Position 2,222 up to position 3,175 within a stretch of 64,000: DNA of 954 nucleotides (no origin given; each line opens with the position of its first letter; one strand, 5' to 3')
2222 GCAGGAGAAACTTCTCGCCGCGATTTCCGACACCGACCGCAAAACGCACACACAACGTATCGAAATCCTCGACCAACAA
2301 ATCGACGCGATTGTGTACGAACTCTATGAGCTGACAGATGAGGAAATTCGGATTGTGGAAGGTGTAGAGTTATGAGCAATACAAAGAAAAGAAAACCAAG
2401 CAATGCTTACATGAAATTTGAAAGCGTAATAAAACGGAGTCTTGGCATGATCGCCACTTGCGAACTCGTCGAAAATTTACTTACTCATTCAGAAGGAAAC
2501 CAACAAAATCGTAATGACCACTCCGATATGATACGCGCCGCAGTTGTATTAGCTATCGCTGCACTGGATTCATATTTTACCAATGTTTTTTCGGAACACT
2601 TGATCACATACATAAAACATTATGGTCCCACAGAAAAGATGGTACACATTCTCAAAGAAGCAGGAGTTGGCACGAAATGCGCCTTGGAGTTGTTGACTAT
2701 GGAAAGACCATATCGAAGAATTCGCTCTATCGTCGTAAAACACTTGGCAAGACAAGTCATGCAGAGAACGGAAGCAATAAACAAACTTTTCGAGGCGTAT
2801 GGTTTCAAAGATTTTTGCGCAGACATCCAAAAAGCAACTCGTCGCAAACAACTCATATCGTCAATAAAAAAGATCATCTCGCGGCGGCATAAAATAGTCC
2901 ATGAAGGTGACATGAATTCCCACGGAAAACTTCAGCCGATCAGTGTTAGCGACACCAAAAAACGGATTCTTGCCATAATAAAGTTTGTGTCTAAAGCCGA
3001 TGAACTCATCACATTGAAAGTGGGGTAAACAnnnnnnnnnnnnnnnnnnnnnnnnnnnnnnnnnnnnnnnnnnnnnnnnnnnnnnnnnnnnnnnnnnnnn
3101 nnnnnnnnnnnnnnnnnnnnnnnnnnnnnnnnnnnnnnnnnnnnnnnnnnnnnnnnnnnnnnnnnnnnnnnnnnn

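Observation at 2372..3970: AT-rich HEPN + unknown 312-aa gene pair translationally coupled to a type IIG methyltransferase: candidate undescribed RM-linked defence module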

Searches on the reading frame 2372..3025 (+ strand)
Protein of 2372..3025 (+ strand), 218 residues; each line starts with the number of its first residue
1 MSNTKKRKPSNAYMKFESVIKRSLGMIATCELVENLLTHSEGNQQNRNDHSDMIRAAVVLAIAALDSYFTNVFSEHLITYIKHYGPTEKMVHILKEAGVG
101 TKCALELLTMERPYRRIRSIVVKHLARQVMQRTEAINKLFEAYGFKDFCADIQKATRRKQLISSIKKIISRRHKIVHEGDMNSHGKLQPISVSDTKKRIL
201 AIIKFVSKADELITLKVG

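Call 3: search_protein_families(library=pfam, proteins=[window:2372-3025:+], max_evalue=1)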
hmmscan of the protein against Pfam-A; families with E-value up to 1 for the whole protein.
window:2372-3025:+ (218 aa): 3 families
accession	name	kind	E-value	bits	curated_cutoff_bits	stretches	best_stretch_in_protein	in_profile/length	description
PF18735.6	HEPN_RiboL-PSP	-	6.2e-11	43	28.4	1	33-213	10-189/191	RiboL-PSP-HEPN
PF09873.14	DUF2100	-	0.02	15.2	23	1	107-187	53-134/210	Uncharacterized protein conserved in archaea (DUF2100)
PF07022.19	Phage_CI_repr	-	0.19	12.5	22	0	134-148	1-15/65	Bacteriophage CI repressor helix-turn-helix domain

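Call 4: search_protein_families(library=padloc, proteins=[window:2372-3025:+], max_evalue=1)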
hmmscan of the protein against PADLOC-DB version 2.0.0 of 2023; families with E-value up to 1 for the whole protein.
window:2372-3025:+ (218 aa): 0 families

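Call 7: search_protein_families(library=ncbifam, proteins=[window:2372-3025:+], max_evalue=1)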
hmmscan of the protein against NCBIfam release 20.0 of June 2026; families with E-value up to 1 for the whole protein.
window:2372-3025:+ (218 aa): 0 families

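Call 8: search_protein_families(library=phrogs, proteins=[window:2372-3025:+], max_evalue=1)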
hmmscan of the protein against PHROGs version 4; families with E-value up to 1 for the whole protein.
window:2372-3025:+ (218 aa): 1 family
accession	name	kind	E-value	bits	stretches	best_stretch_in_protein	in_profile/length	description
phrog_13503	-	unknown function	8.1e-08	33.1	1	40-205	16-184/193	-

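Call 16: find_homologous_proteins(query=window:2372-3025:+)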
Query window:2372-3025:+ (218 aa): 40 proteins with E <= 0.001 among 392 candidates.
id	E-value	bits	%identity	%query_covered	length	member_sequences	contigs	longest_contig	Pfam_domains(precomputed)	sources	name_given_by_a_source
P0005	3.8e-136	469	100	100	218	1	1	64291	PF18735.7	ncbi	ncbi:MAG: HEPN domain-containing protein [Thermoguttaceae bacterium]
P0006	3.5e-100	352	77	95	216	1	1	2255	PF18735.7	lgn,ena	-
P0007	6.4e-99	348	74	100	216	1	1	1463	PF18735.7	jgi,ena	-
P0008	6.4e-97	341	70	99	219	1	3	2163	PF18735.7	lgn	-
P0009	2.8e-93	329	69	98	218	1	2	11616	PF18735.7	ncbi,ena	-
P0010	7.4e-59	217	47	98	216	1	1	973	PF18735.7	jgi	jgi:hypothetical protein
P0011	1.5e-58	216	49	93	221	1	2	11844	PF18735.7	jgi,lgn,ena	-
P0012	4.6e-58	215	49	98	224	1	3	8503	PF18735.7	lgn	-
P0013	1.1e-56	210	49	94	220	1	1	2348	PF18735.7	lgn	-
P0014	3.0e-55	205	48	94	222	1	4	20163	PF18735.7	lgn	-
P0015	1.1e-54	204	45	98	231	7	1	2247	PF18735.7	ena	-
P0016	2.5e-54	202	47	97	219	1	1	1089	PF18735.7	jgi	jgi:hypothetical protein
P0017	3.7e-54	202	48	95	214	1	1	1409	PF18735.7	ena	-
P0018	9.2e-54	200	44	96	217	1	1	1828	PF18735.7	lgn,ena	-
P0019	1.1e-53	200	49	96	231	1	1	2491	PF18735.7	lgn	-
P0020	2.5e-53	199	46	100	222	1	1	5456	PF18735.7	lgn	-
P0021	1.8e-52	196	45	93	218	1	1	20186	PF18735.7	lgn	-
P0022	2.3e-52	196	45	96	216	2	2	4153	PF18735.7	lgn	-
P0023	6.4e-52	194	46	97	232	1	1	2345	PF18735.7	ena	-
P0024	9.9e-52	194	47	95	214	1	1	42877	PF18735.7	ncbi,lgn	ncbi:MAG: HEPN domain-containing protein [Pirellulaceae bacterium]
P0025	1.6e-51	193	45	98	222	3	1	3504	PF18735.7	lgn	-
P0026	2.7e-51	192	45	94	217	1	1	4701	PF18735.7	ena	-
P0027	6.0e-51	191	45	94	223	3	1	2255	PF18735.7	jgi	jgi:hypothetical protein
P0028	9.8e-51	191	52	77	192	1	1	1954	PF18735.7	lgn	-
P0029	2.0e-50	190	47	94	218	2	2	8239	PF18735.7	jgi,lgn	-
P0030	1.1e-49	187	43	98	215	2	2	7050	PF18735.7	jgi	-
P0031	1.9e-48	183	53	75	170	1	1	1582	PF18735.7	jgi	jgi:hypothetical protein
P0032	5.2e-48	182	46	96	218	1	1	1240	PF18735.7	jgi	jgi:hypothetical protein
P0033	8.4e-47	178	45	94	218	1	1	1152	PF18735.7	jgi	jgi:hypothetical protein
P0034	3.1e-46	176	44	94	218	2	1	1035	PF18735.7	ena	-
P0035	7.5e-45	171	43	92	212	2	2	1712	PF18735.7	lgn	-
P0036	3.6e-44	169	48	74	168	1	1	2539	PF18735.7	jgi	jgi:hypothetical protein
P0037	4.3e-43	166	46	89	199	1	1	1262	PF18735.7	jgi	jgi:hypothetical protein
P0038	5.5e-43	165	40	96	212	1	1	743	PF18735.7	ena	-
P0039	9.3e-43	165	45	95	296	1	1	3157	PF18735.7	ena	-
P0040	1.4e-42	164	47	74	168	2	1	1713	PF18735.7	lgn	-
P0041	8.0e-40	155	42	93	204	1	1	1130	PF18735.7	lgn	-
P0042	1.6e-37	147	36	97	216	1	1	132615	PF18735.7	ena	-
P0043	2.0e-36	144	46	79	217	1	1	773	PF18735.7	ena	-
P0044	6.5e-31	126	36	94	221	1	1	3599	PF18735.7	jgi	jgi:hypothetical protein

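Call 17: find_encoding_contigs(protein=P0024, flank=8000, max_places=2)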
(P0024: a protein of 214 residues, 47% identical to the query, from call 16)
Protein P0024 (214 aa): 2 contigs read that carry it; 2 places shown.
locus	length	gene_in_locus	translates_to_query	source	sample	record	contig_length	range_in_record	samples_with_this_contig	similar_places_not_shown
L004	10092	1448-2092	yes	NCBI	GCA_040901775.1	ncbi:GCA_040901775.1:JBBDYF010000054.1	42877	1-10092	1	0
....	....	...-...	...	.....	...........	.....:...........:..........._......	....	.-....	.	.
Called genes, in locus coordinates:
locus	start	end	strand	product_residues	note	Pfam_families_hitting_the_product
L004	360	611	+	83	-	-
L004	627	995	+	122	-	-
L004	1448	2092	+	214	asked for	PF18735:HEPN_RiboL-PSP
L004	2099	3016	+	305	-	-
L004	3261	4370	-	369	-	-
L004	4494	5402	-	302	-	PF01073:3Beta_HSD (weak), PF01370:Epimerase, PF13460:NAD_binding_10 (weak), PF08338:DUF1731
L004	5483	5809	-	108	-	-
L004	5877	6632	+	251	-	PF05063:MT-A70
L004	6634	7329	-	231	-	-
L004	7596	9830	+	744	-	PF07583:PSCyt2, PF07587:PSD1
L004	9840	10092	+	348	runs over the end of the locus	PF00753:Lactamase_B, PF12706:Lactamase_B_2 (weak)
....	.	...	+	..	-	?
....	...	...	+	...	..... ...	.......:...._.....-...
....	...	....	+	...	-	?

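Call 18: find_encoding_contigs(protein=P0014, flank=8000, max_places=2)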
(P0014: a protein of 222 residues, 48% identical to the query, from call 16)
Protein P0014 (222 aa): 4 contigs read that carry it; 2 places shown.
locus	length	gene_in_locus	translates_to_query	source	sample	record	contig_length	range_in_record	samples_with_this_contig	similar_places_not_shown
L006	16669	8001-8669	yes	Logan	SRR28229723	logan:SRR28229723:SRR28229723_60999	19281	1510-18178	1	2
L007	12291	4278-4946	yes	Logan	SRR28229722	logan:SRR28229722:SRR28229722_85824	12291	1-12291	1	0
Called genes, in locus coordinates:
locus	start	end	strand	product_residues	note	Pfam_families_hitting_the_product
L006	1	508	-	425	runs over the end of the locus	PF13289:SIR2_2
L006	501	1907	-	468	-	PF09903:DUF2130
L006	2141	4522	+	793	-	PF00270:DEAD, PF04851:ResIII, PF18766:SWI2_SNF2, PF00271:Helicase_C (faint), PF08463:EcoEI_R_C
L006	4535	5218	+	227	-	-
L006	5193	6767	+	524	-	PF12161:HsdM_N (weak), PF02384:N6_Mtase, PF01170:UPF0020 (weak)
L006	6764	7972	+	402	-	PF01420:Methylase_S (faint)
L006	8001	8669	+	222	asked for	PF18735:HEPN_RiboL-PSP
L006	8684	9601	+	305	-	-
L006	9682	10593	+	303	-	PF14338:Mrr_N, PF04471:Mrr_cat, PF22722:NA-iREase1, PF13156:Mrr_cat_2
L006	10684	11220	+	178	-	-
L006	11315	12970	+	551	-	-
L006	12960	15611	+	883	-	PF13091:PLDc_2 (faint)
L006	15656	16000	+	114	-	-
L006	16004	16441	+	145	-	-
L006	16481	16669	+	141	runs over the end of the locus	PF24735:DUF7686, PF24828:DUF7713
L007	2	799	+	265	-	?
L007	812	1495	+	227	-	-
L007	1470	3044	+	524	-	PF12161:HsdM_N (weak), PF02384:N6_Mtase, PF01170:UPF0020 (weak)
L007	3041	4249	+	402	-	PF01420:Methylase_S (faint)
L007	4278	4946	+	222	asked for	PF18735:HEPN_RiboL-PSP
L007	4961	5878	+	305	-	-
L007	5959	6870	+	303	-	PF14338:Mrr_N, PF04471:Mrr_cat, PF22722:NA-iREase1, PF13156:Mrr_cat_2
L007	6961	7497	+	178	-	-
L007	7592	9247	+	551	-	-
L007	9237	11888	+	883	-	PF13091:PLDc_2 (faint)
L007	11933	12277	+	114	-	-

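Call 19: find_encoding_contigs(protein=P0021, flank=8000, max_places=2)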
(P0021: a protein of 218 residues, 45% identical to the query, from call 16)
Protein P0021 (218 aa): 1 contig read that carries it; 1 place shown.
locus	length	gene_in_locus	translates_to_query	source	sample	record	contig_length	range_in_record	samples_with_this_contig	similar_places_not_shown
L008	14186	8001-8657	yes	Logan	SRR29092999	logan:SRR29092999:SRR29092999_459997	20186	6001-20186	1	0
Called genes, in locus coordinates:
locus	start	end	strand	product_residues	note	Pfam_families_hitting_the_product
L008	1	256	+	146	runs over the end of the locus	-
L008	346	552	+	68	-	-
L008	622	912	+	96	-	-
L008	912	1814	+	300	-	PF00348:polyprenyl_synt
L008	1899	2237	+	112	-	-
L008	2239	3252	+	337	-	PF14082:SduA_C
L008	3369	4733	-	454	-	PF00140:Sigma70_r1_2 (faint), PF04542:Sigma70_r2, PF04539:Sigma70_r3, PF04545:Sigma70_r4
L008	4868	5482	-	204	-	PF01592:NifU_N, PF04324:Fer2_BFD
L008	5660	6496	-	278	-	PF02811:PHP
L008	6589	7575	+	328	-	PF02633:Creatininase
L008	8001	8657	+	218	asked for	PF18735:HEPN_RiboL-PSP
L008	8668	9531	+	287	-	-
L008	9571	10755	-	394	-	PF04055:Radical_SAM, PF13353:Fer4_12, PF13186:SPASM (weak)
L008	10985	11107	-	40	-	-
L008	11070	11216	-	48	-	-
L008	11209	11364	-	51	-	-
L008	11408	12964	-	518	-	PF00590:TP_methylase, PF02602:HEM4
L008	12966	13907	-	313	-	PF01379:Porphobil_deam, PF03900:Porphobil_deamC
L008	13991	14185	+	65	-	?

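Call 20: find_encoding_contigs(protein=P0042, flank=8000, max_places=2)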
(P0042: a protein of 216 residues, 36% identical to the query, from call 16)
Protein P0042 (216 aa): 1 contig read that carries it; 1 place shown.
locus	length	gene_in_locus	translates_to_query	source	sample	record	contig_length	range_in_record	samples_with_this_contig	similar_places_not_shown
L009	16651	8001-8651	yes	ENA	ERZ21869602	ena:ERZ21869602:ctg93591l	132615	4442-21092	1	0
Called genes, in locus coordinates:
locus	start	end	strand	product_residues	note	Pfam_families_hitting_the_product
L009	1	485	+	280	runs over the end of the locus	-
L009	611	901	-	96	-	-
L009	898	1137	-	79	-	-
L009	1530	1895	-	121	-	-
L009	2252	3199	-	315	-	PF16227:DUF4886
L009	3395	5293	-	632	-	PF00294:PfkB, PF00702:Hydrolase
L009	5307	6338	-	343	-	-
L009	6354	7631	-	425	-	PF07221:GlcNAc_2-epim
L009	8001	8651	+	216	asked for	PF18735:HEPN_RiboL-PSP (faint)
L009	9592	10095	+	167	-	PF13392:HNH_3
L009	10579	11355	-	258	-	PF02517:Rce1-like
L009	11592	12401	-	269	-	PF13646:HEAT_2 (faint)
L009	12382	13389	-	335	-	PF13646:HEAT_2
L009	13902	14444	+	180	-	PF04542:Sigma70_r2, PF08281:Sigma70_r4_2 (weak)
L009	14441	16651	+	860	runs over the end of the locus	PF15976:CooC_C (faint), PF00775:Dioxygenase_C (faint), PF02369:Big_1 (faint), PF13620:CarboxypepD_reg, PF13715:CarbopepD_reg_2 (faint), PF17789:MG4 (faint), PF13620:CarboxypepD_reg, PF13620:CarboxypepD_reg, +2 more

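Call 52: find_related_loci(query=A4, collection=genome_contigs, flank=10000)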
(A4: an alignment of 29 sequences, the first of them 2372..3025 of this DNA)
Query A4 (218 aa) in genome_contigs; peptide patterns used: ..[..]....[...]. (x = any residue, [..] = any of these).
39 stretches matched a pattern; 13 encode a relative of the query (tblastn E <= 1e-3); 13 distinct loci.
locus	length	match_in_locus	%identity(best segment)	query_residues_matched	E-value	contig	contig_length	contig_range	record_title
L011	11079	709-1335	46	2-213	3e-58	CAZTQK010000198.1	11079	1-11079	MAG TPA_asm: uncultured Planctomycetales bacterium isolate binchicken_co74_144 genome assembly, contig: NODE_11200_lengt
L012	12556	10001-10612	48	8-213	2e-55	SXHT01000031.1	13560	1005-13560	MAG: Planctomycetaceae bacterium isolate F1-120-MAGs029 F1-120__c69900, whole genome shotgun sequence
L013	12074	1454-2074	47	6-213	1e-53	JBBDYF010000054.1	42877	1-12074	MAG: Pirellulaceae bacterium isolate LejiaD_63_11 Lejia_D_1505_length_42877_cov_6, whole genome shotgun sequence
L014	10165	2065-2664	40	10-213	1e-51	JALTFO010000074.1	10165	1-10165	MAG: Candidatus Bipolaricaulota bacterium isolate S014_metabat2_scaf2bin.116 S014_NODE_2058_length_10165_cov_2.685495, w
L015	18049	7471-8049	43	16-214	8e-51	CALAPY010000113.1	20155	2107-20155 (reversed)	MAG TPA_asm: uncultured Flavobacteriales bacterium isolate ERR599005_bin.18_CONCOCT_v1.1_MAG genome assembly, contig: ER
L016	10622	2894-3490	42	15-213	5e-48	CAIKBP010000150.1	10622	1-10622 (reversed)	MAG: uncultured Verrucomicrobia bacterium isolate AlinenSediments_bin-1706 genome assembly, contig: bin-1706:150/186, wh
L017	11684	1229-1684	43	40-191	4e-46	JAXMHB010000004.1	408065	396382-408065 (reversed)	MAG: Lysobacterales bacterium isolate STL-PRO128 C2.36.fa-4, whole genome shotgun sequence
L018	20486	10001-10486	40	51-213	3e-43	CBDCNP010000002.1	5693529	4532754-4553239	MAG: Candidatus Marinacidobacterales bacterium isolate 830f3ca3-a0f5-4ab1-83b9-294b1c63e4d0 genome assembly, contig: con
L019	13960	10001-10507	42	49-217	6e-43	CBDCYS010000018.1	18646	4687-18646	MAG: Bryobacterales bacterium isolate 6130ab36-0be1-4cbc-8e40-5b7dbad0252f genome assembly, contig: contig_18, whole gen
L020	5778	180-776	35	12-213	6e-40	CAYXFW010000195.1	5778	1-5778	MAG TPA_asm: uncultured Verrucomicrobiota bacterium isolate SRP256446_co1_32 genome assembly, contig: NODE_9683_length_5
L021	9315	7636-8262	46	1-213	1e-63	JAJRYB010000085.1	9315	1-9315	MAG: Planctomycetota bacterium isolate Dive96_bin3.224 k141_3480026, whole genome shotgun sequence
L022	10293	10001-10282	38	2-99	9e-20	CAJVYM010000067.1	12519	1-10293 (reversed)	TPA_asm: uncultured bacterium isolate DRR093004_bin.53_MetaBAT_v2.12.1_MAG genome assembly, contig: NODE_2830_length_125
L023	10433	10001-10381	31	8-139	2e-17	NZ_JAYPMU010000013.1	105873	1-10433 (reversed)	MAG: Halopseudomonas sp. isolate 139574_S175_maxbin_bins.tsv.156 NODE_95_length_105873_cov_16.180366, whole genome shotg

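Call 55: search_protein_families(library=pfam, proteins=[L009:8794-10092:+, L015:3626-7417:+, L015:8155-9249:+, L017:1814-2581:+, L019:10536-11246:+, L018:8878-9735:+, L019:4513-7482:+, L015:9474-10148:+], max_evalue=0.01)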
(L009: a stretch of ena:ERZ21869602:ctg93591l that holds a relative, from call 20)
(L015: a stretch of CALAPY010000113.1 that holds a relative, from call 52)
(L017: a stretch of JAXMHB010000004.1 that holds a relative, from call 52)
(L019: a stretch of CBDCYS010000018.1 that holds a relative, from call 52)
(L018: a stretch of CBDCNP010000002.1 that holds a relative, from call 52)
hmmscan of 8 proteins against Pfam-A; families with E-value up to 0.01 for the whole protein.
L009:8794-10092:+ (433 aa): 1 family
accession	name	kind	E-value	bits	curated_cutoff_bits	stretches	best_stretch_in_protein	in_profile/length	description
PF13392.12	HNH_3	-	3.8e-09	36.5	24.8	1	333-364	16-46/46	HNH endonuclease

L015:3626-7417:+ (1264 aa): 0 families

L015:8155-9249:+ (365 aa): 0 families

L017:1814-2581:+ (256 aa): 0 families

L019:10536-11246:+ (237 aa): 0 families

L018:8878-9735:+ (286 aa): 1 family
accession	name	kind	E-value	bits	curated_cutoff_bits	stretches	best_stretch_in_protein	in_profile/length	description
PF03747.19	ADP_ribosyl_GH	-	2.7e-69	234.4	26.2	1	2-260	9-287/287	ADP-ribosylglycohydrolase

L019:4513-7482:+ (990 aa): 2 families
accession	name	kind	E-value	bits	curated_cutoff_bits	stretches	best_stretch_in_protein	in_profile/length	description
PF01526.23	DDE_Tnp_Tn3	-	7.8e-138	459.9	24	1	585-974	1-389/389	Tn3 transposase DDE domain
PF13700.11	DUF4158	-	9.1e-30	104.1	27.4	1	19-166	18-165/165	Domain of unknown function (DUF4158)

L015:9474-10148:+ (225 aa): 1 family
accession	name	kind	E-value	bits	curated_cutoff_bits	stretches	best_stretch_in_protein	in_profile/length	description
PF04191.18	PEMT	-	4.3e-09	37.2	25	1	120-224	3-104/105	Phospholipid methyltransferase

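Call 56: search_protein_families(library=padloc, proteins=[L009:8794-10092:+, L015:3626-7417:+, L015:8155-9249:+, L017:1814-2581:+, L019:10536-11246:+, L018:8878-9735:+, L019:4513-7482:+, L004:2099-3013:+, L006:8684-9598:+], max_evalue=0.001)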
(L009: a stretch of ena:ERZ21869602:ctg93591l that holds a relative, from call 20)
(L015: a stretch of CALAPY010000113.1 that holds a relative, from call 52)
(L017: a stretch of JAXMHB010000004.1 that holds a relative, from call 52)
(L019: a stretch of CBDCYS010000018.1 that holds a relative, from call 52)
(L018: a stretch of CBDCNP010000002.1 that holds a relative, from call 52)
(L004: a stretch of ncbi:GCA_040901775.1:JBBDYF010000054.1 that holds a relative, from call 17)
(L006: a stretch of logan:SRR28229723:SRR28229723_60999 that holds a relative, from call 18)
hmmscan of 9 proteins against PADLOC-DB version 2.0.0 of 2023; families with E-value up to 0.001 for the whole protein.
L009:8794-10092:+ (433 aa): 1 family
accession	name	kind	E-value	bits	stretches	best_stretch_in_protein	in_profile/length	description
PDLC03687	HEase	-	0.00046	18.2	1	308-370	38-105/178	homing endonuclease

L015:3626-7417:+ (1264 aa): 0 families

L015:8155-9249:+ (365 aa): 0 families

L017:1814-2581:+ (256 aa): 0 families

L019:10536-11246:+ (237 aa): 0 families

L018:8878-9735:+ (286 aa): 0 families

L019:4513-7482:+ (990 aa): 0 families

L004:2099-3013:+ (305 aa): 2 families
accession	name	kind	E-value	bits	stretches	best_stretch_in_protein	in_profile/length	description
PDLC05015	PDC-S42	-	6.2e-18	63.3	1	23-283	19-292/302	-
PDLC05016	PDC-S42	-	2.2e-09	35.1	1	196-284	204-292/320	-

L006:8684-9598:+ (305 aa): 2 families
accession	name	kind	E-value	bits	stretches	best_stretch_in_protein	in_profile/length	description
PDLC05015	PDC-S42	-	4.4e-25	86.8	1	21-284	18-293/302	-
PDLC05016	PDC-S42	-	1.2e-07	29.4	1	209-283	219-291/320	-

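Call 66: search_solved_structures(query=A4, max_evalue=10)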
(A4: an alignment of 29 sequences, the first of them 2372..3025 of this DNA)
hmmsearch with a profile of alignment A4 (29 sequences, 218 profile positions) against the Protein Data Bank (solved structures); distinct sequences matched with E-value up to 10: 0.

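Call 83: find_related_loci(query=A4, collection=metagenome_contigs, flank=8000)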
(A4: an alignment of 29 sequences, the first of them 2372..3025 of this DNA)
Query A4 (218 aa) in metagenome_contigs; peptide patterns used: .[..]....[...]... (x = any residue, [..] = any of these).
137 stretches matched a pattern; 36 encode a relative of the query (tblastn E <= 1e-3); 36 distinct loci.
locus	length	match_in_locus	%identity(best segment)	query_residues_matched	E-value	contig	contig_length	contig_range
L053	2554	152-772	77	6-213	8e-113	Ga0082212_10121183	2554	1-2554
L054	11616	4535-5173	69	1-213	1e-103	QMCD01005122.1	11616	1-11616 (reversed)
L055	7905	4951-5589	69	1-213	1e-103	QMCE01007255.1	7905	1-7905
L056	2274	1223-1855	49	1-213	4e-67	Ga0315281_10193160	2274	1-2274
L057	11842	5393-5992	49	12-213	2e-64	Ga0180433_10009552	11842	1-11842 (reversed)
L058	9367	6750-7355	45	8-213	1e-61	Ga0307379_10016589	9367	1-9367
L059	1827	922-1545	44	4-213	2e-61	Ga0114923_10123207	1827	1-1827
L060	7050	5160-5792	43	5-218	5e-59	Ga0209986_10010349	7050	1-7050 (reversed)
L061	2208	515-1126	46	8-213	6e-60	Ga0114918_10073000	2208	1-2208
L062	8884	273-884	45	6-213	2e-55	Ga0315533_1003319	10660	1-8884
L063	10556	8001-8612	48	8-213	2e-55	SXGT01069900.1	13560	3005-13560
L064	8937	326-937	45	6-213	2e-55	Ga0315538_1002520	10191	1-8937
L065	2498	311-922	45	6-213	9e-56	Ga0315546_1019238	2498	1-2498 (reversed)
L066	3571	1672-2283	45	8-213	7e-55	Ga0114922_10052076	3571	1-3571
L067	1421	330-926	42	13-213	7e-57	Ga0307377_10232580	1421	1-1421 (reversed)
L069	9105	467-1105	39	2-218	8e-53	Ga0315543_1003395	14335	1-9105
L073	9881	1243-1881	39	2-218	3e-52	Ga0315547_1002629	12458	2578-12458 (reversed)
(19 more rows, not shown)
